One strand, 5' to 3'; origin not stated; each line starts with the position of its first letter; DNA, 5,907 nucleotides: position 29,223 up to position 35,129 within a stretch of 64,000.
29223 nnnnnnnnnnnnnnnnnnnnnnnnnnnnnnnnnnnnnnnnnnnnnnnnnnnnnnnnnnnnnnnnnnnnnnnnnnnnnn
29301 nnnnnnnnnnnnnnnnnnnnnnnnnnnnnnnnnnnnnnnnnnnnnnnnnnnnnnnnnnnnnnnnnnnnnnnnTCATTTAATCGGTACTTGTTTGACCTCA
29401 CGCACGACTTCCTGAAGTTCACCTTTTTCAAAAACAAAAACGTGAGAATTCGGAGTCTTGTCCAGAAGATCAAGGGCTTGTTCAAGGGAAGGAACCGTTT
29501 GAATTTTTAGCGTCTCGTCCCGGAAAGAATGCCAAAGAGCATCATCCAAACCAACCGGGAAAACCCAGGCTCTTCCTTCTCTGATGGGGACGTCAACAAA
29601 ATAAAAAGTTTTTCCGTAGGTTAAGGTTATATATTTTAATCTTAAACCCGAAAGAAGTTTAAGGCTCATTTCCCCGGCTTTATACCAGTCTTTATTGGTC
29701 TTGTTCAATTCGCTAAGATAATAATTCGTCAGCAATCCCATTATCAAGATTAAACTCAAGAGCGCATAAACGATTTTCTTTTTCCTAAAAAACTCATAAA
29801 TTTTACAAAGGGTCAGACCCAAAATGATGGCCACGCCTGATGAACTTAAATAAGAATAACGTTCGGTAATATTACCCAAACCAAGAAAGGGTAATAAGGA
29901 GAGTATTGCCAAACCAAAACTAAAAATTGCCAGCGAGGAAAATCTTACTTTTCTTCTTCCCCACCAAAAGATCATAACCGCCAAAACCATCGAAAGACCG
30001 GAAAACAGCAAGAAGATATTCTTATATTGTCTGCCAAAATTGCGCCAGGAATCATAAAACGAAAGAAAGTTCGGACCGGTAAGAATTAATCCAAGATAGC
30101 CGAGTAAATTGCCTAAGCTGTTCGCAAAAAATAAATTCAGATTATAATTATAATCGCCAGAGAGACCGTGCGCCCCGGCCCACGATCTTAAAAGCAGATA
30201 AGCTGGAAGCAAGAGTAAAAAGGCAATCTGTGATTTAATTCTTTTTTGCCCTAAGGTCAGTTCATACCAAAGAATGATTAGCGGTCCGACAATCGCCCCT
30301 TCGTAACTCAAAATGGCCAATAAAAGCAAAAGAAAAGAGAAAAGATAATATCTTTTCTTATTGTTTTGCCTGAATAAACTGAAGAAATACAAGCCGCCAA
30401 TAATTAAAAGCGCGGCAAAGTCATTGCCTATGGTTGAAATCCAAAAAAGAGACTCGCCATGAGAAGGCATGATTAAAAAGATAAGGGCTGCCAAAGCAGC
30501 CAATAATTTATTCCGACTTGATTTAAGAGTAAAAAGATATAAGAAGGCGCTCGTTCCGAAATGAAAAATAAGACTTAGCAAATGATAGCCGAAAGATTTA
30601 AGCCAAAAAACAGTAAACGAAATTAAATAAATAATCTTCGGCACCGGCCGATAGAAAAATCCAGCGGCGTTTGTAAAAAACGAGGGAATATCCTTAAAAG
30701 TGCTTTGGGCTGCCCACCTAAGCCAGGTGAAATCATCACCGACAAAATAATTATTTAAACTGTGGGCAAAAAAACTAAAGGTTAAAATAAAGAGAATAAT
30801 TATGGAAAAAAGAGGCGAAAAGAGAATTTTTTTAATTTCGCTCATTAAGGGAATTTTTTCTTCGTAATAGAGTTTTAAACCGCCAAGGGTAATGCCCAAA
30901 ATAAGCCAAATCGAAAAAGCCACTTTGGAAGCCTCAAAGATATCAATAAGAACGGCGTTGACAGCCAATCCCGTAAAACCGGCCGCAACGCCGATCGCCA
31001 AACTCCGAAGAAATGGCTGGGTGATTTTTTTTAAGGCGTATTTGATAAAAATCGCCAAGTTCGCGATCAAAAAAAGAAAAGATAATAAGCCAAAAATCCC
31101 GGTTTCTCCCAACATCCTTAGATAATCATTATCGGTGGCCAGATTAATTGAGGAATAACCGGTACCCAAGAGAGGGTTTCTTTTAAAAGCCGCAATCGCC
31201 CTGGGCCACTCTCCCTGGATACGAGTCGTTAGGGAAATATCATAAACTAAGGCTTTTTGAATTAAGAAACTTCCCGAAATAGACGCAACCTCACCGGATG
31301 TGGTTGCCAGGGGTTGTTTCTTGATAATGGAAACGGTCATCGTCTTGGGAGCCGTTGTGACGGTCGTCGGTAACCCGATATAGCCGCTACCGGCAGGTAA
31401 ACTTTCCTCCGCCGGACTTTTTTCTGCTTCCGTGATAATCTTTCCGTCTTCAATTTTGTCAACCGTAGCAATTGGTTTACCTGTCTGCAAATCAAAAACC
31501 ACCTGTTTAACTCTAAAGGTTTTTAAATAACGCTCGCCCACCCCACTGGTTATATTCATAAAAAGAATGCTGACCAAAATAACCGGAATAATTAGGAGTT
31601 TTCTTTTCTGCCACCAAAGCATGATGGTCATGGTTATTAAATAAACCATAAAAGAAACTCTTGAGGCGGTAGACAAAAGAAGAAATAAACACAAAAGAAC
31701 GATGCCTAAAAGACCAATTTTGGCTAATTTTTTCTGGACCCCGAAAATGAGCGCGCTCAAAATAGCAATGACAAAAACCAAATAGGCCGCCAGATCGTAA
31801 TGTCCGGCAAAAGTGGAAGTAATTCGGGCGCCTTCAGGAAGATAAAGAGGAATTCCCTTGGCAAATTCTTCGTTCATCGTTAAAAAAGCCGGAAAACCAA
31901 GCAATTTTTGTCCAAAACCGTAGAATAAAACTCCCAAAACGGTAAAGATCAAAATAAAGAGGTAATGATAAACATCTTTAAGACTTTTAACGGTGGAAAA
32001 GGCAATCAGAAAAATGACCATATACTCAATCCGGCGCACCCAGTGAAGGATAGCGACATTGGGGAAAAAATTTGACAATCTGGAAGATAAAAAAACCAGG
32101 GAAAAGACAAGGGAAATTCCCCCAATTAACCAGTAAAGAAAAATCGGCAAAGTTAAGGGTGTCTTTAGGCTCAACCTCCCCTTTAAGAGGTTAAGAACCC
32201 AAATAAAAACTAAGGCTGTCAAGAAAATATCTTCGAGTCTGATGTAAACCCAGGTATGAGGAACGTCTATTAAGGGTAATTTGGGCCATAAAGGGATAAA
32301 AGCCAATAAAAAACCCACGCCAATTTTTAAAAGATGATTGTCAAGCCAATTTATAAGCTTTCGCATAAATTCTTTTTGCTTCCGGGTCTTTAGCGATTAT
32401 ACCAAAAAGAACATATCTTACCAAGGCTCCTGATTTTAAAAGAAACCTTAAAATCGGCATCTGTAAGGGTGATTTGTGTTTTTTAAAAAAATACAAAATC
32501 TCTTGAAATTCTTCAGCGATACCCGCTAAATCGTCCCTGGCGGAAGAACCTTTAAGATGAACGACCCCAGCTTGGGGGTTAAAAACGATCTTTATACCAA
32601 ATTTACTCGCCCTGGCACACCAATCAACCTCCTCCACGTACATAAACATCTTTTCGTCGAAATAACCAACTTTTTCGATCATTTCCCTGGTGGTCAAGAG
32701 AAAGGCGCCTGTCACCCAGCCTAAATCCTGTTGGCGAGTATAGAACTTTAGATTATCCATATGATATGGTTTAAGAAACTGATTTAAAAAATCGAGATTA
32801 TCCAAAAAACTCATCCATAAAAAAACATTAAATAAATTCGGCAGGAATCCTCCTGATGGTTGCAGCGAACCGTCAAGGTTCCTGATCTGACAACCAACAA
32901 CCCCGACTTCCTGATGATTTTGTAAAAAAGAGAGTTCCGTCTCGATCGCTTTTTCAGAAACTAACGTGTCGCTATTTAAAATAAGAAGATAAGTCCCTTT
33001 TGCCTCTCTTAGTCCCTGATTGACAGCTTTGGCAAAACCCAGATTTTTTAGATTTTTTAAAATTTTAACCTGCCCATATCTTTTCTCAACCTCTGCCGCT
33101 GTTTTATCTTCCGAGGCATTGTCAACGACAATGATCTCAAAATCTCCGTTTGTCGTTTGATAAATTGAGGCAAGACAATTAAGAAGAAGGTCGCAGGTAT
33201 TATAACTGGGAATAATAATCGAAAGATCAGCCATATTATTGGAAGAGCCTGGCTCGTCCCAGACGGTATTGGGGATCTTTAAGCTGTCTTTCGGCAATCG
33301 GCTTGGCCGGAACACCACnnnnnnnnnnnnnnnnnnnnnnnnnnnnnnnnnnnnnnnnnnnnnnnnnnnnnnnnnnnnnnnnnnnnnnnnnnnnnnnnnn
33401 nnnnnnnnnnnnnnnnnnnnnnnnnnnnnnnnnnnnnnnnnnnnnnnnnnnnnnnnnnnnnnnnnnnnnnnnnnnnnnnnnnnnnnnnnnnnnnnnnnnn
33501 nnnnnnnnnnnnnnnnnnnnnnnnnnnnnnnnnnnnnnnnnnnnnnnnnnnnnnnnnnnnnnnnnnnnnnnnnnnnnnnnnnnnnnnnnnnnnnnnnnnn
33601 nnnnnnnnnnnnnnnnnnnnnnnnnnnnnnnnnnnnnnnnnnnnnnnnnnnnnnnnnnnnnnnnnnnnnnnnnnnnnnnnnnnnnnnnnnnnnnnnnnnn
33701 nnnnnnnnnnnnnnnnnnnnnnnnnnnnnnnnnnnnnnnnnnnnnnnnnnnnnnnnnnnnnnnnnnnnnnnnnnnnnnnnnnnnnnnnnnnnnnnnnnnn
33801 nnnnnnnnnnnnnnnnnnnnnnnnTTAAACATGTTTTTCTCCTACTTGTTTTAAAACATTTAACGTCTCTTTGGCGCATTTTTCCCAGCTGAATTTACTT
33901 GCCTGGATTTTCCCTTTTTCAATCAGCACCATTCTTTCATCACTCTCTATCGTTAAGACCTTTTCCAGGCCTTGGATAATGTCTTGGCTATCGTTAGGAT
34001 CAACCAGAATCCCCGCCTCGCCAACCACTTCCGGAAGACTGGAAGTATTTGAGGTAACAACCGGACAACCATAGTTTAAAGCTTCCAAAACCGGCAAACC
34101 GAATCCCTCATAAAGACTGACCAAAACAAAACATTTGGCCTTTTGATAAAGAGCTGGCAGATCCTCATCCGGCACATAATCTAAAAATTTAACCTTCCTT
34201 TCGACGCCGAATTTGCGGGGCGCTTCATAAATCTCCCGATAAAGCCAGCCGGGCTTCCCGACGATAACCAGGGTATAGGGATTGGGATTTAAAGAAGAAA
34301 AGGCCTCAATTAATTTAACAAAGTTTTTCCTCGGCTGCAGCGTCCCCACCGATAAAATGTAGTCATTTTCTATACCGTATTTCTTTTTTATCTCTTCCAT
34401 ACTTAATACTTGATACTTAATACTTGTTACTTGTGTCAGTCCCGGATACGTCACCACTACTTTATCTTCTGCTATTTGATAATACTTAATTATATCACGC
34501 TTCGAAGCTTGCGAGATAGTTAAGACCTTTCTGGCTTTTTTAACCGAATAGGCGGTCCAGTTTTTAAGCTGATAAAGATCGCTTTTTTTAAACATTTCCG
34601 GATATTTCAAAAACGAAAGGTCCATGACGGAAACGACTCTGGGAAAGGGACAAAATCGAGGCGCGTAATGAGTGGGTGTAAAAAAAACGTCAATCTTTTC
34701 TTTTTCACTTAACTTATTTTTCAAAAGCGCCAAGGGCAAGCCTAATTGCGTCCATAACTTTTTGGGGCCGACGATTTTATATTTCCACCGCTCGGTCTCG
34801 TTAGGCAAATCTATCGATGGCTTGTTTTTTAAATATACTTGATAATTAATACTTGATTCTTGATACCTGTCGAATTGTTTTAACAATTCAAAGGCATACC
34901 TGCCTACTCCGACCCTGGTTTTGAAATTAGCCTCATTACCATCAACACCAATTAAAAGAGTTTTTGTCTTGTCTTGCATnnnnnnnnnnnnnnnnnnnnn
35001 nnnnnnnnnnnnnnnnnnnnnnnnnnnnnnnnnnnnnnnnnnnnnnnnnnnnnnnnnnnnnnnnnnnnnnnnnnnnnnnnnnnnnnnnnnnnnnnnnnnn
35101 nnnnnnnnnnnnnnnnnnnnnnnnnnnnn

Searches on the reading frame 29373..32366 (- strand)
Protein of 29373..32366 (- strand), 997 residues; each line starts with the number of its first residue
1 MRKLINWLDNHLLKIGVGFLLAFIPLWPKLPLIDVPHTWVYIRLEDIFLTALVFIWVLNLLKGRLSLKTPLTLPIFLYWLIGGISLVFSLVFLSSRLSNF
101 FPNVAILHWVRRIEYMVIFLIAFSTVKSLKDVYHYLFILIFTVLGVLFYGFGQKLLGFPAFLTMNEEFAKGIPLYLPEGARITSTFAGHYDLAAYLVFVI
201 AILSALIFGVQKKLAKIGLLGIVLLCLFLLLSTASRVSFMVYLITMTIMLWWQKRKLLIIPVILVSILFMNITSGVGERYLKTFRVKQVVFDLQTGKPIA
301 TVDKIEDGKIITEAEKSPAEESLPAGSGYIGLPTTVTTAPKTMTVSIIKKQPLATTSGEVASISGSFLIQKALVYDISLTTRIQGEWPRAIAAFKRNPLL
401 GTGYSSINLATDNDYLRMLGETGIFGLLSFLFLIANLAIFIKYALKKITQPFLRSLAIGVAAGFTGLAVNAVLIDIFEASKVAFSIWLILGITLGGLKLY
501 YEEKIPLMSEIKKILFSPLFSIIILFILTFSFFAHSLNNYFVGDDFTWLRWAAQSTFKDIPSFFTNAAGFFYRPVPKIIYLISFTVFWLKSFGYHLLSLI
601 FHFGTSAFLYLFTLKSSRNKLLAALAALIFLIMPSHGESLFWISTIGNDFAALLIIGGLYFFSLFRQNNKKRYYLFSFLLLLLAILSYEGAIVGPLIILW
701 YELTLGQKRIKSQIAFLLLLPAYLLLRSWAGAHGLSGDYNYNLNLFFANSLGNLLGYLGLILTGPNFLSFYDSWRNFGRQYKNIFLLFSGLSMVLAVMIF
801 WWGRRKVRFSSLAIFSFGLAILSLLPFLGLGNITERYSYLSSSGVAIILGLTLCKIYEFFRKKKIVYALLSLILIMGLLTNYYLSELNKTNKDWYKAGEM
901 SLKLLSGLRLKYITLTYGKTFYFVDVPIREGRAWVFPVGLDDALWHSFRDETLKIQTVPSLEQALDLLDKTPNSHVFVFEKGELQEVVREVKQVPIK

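Call 22: search_protein_families(library=pfam, proteins=[window:29373-32366:-], max_evalue=0.001)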
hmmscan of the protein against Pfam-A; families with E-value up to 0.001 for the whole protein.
window:29373-32366:- (997 aa): 1 family
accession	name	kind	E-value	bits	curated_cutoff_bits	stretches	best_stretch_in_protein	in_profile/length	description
PF04932.20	Wzy_C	-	3.8e-07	30.4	31.7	2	376-431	78-149/149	O-Antigen ligase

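Call 61: search_protein_families(library=ncbifam, proteins=[window:29373-32366:-], max_evalue=0.00001)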
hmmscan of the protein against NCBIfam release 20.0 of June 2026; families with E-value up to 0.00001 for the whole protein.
window:29373-32366:- (997 aa): 0 families

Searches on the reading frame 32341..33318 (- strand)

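Call 22: search_protein_families(library=pfam, proteins=[window:32341-33318:-], max_evalue=0.001)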
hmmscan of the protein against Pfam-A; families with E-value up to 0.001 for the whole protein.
window:32341-33318:- (325 aa): 5 families
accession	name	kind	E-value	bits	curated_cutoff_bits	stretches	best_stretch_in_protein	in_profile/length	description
PF00535.33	Glycos_transf_2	-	1.3e-28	100.5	23.3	1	33-154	1-125/168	Glycosyl transferase family 2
PF13641.12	Glyco_tranf_2_3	-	9.4e-20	72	27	1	31-259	2-216/230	Glycosyltransferase like family 2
PF10111.15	Glyco_tranf_2_2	-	1.4e-06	28.5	27.3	1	53-135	23-109/276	Glycosyltransferase like family 2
PF13632.12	Glyco_trans_2_3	-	6.5e-05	23.3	27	1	111-258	2-126/198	Glycosyl transferase family group 2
PF13712.12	Glyco_tranf_2_5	-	0.00018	21.7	27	0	93-143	39-90/210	Glycosyltransferase like family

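Call 61: search_protein_families(library=ncbifam, proteins=[window:32341-33318:-], max_evalue=0.00001)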
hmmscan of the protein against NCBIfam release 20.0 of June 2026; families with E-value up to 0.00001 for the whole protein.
window:32341-33318:- (325 aa): 20 families
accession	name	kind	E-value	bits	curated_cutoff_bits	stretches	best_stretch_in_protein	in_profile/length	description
NF041875.1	EPS_EpsD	equivalog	9.5e-24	84.4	370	1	32-143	1-115/325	exopolysaccharide biosynthesis glycosyltransferase EpsD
TIGR03965.1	mycofact_glyco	equivalog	1.8e-22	79.9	280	2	21-147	65-193/467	mycofactocin biosynthesis glycosyltransferase MftF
TIGR03937.1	PgaC_IcaA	equivalog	1.9e-19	69.9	422.3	1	26-143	41-161/407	poly-beta-1,6-N-acetyl-D-glucosamine synthase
TIGR01556.1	rhamnosyltran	subfamily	2.5e-18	66.3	200.55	2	56-145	18-112/281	rhamnosyltransferase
NF007482.0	PRK10073.1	equivalog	4.7e-16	58.7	423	1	27-143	3-120/334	glycosyltransferase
NF047683.1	TeichurnBiosyTuaG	equivalog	1e-15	58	400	1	30-137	6-116/252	teichuronic acid biosynthesis protein TuaG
NF038299.1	EPS_HpsN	equivalog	1.1e-15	57.4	425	1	32-272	3-239/317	hormogonium polysaccharide biosynthesis glycosyltransferase HpsN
TIGR04283.1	glyco_like_mftF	equivalog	1.5e-15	57.4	182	1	32-144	1-110/221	TIGR04283 family arsenosugar biosynthesis glycosyltransferase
NF053739.1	GlytfEpsEBac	equivalog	6.6e-15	54.8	450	1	32-149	3-124/265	glycosyltransferase EpsE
NF038302.1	EPS_HpsE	equivalog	2e-14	53.3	300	1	31-147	2-126/307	hormogonium polysaccharide biosynthesis glycosyltransferase HpsE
TIGR03111.1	glyc2_xrt_Gpos1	hypoth_equivalog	7.7e-13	48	363.95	1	26-139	45-163/439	TIGR03111 family XrtG-associated glycosyltransferase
NF050050.1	ProtGlycPglI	equivalog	1.3e-11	44.4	500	1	29-145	1-121/306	GalNAc(5)-diNAcBac-PP-undecaprenol beta-1,3-glucosyltransferase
TIGR04242.1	nodulat_NodC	equivalog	1e-10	41.2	550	1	21-146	39-169/395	chitooligosaccharide synthase NodC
TIGR04440.1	glyco_TIGR04440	domain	8.1e-10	38.8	70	1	32-145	2-119/215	TIGR00180 family glycosyltransferase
TIGR04009.1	wcaE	equivalog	2.5e-08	33.5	369.2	1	47-142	21-117/248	colanic acid biosynthesis glycosyltransferase WcaE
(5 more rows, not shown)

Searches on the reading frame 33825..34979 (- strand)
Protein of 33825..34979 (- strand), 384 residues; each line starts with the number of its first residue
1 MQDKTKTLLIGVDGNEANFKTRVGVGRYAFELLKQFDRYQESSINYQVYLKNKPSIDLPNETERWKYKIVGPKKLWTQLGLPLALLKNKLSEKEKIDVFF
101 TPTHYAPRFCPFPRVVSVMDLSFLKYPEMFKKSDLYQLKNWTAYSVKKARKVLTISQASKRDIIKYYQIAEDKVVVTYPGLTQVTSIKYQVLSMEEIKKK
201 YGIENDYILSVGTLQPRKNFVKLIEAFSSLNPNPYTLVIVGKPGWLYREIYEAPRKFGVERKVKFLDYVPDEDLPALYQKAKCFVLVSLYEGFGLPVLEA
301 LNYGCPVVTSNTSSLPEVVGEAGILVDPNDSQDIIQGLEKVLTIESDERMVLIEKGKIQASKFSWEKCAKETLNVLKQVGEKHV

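Call 22: search_protein_families(library=pfam, proteins=[window:33825-34979:-], max_evalue=0.001)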
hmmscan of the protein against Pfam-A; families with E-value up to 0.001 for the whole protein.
window:33825-34979:- (384 aa): 5 families
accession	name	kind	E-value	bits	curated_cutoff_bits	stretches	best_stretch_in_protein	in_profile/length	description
PF00534.26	Glycos_transf_1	-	7.3e-39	133.5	26.4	1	194-357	2-170/172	Glycosyl transferases group 1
PF13692.12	Glyco_trans_1_4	-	1.1e-29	103.9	27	1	207-342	3-140/142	Glycosyl transferases group 1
PF20706.3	GT4-conflict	-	1.9e-08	34.2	26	1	215-332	209-330/385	Family 4 Glycosyltransferase in conflict systems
PF13439.12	Glyco_transf_4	-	1.2e-07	32.4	28.5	1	24-180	3-165/170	Glycosyltransferase Family 4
PF13524.12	Glyco_trans_1_2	-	1.6e-05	25.4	25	1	234-369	14-139/144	Glycosyl transferase-like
